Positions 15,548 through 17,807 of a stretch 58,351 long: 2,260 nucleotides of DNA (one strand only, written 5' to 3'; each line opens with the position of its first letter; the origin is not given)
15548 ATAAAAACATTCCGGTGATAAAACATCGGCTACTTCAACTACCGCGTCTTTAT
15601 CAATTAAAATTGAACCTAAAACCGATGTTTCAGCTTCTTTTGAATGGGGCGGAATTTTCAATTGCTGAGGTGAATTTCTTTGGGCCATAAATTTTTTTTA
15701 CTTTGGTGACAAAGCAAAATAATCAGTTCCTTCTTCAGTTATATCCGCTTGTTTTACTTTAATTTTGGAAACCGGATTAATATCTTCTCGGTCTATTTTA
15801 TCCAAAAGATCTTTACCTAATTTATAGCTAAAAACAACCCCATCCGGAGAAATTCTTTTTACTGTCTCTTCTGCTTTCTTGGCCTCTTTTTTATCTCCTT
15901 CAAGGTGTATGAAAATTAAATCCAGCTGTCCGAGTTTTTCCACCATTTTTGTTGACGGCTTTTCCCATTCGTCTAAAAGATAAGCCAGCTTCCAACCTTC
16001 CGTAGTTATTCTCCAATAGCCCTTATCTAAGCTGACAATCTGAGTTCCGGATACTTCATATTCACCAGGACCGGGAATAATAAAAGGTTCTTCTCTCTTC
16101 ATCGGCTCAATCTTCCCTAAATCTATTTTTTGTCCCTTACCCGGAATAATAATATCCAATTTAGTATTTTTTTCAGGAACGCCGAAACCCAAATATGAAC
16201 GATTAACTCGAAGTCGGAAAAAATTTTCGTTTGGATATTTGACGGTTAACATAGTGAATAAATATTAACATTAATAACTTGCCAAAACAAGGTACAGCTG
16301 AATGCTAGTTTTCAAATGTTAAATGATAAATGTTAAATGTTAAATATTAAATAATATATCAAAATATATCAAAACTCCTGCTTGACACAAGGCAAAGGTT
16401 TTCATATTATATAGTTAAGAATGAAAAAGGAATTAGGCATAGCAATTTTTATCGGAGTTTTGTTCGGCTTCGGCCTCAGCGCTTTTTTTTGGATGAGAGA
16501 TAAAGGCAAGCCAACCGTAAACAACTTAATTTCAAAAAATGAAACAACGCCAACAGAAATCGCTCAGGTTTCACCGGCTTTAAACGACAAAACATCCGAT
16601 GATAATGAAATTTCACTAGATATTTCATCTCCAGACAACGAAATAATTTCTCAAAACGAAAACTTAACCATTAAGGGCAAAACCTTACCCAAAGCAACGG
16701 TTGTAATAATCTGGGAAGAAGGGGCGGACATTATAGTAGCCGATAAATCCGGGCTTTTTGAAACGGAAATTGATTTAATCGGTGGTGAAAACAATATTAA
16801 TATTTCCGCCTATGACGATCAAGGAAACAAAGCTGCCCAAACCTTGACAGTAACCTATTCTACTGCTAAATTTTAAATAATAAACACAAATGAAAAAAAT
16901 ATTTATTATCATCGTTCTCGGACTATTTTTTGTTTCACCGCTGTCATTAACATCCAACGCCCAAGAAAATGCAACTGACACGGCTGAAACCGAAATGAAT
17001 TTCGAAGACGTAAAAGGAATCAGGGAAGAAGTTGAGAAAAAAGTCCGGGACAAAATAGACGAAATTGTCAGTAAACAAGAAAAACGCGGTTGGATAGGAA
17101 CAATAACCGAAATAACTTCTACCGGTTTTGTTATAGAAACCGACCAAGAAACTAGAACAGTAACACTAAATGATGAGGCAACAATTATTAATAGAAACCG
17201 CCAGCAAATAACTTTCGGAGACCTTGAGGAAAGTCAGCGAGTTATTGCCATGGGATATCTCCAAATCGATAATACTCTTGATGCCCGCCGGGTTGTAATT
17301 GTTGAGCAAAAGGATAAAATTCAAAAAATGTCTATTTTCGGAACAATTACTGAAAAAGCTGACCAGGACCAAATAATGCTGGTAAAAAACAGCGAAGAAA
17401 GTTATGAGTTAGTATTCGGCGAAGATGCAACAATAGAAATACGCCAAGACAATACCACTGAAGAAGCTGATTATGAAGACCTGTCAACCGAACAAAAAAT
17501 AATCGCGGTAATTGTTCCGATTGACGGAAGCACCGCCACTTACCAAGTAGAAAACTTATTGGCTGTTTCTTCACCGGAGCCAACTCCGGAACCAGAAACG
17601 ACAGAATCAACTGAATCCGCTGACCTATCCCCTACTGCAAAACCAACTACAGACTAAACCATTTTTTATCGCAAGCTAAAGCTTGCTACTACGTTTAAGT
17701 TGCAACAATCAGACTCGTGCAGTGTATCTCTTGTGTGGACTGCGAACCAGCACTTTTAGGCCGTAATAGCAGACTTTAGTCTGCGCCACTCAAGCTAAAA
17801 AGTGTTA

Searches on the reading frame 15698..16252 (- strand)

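Call 22: search_protein_families(library=pfam, proteins=[window:15698-16252:-], max_evalue=0.01)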
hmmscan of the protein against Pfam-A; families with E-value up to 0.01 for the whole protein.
window:15698-16252:- (184 aa): 1 family
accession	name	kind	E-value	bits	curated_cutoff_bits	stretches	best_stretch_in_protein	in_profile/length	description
PF13483.12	Lactamase_B_3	-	0.0042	17.5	24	0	79-140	95-157/160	Beta-lactamase superfamily domain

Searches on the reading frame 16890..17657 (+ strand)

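Call 22: search_protein_families(library=pfam, proteins=[window:16890-17657:+], max_evalue=0.01)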
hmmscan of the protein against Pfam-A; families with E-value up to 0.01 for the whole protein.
window:16890-17657:+ (255 aa): 1 family
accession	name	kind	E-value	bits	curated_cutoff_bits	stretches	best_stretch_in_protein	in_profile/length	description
PF18914.6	DUF5666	-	0.0011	19.7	27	1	70-135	2-59/60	Domain of unknown function (DUF5666)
